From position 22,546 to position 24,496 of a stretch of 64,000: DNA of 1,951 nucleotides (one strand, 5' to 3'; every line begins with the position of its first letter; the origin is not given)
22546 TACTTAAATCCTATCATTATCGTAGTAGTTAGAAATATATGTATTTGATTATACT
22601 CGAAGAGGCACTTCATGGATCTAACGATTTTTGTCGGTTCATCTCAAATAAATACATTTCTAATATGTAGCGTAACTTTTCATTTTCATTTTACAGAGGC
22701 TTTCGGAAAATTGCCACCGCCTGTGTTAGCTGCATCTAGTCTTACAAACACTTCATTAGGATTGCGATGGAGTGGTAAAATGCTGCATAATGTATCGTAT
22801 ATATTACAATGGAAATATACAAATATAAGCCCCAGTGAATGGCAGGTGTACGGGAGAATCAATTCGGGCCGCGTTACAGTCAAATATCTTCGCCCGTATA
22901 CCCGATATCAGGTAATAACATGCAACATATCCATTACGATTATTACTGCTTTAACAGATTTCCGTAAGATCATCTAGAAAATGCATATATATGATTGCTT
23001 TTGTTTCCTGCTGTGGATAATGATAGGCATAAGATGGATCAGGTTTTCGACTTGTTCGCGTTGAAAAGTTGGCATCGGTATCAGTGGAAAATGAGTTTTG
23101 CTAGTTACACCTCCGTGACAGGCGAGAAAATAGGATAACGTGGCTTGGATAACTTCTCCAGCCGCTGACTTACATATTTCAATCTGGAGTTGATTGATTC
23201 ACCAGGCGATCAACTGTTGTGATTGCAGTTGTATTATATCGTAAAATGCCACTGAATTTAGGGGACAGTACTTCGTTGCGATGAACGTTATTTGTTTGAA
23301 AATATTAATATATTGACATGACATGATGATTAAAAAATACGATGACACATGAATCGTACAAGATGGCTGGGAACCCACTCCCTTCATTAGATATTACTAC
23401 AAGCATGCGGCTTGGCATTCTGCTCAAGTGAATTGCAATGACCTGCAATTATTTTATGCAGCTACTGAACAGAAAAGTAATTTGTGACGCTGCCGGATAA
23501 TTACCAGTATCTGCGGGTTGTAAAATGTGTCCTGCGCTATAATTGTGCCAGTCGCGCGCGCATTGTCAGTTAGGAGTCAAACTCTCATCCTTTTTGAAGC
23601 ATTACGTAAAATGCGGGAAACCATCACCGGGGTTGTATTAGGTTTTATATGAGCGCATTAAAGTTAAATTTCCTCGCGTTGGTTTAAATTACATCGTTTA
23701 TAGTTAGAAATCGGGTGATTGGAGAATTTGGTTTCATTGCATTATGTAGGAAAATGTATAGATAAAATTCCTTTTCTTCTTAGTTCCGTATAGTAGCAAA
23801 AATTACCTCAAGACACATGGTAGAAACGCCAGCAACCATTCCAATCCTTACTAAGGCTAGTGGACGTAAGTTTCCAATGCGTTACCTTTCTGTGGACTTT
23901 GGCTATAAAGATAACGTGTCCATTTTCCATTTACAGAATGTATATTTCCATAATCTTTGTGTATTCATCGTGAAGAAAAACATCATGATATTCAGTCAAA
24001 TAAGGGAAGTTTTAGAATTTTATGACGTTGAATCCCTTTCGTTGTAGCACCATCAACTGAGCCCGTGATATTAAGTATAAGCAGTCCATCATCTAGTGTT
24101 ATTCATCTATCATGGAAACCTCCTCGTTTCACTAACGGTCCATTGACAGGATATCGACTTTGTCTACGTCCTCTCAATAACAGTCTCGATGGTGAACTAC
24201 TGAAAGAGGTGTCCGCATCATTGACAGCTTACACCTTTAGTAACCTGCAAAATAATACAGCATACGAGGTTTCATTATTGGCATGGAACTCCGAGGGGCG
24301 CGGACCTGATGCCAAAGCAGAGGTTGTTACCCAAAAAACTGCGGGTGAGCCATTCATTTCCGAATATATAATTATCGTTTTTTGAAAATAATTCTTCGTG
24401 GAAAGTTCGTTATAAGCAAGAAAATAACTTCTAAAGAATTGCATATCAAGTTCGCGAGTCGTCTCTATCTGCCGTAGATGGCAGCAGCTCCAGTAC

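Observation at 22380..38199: Complete, compact ROS1/sevenless-family RTK gene: 36 exons in 15.8 kb with mostly 80-110-nt introns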

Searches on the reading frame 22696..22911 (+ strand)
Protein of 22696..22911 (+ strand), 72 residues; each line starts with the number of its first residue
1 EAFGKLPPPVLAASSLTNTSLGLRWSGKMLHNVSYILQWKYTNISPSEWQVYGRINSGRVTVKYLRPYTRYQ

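Call 5: search_protein_families(library=pfam, proteins=[window:22696-22911:+], max_evalue=0.01)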
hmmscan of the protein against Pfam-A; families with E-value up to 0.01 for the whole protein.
seq(72 aa): 1 family
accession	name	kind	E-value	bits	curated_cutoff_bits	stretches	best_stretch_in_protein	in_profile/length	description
PF00041.27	fn3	-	0.00012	22.7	25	1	7-72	2-63/84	Fibronectin type III domain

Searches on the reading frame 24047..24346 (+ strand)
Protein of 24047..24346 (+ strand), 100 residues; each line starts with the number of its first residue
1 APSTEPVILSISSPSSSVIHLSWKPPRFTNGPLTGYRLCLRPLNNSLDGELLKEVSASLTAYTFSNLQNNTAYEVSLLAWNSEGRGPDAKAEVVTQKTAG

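Call 5: search_protein_families(library=pfam, proteins=[window:24047-24346:+], max_evalue=0.01)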
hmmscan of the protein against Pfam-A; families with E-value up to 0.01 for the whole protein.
seq(100 aa): 2 families
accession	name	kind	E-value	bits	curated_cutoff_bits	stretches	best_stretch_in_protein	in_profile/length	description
PF00041.27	fn3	-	1.4e-14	54.5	25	1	8-89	5-77/84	Fibronectin type III domain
PF16656.11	Pur_ac_phosph_N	-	0.0012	19.8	30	1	5-82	2-83/93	Purple acid Phosphatase, N-terminal domain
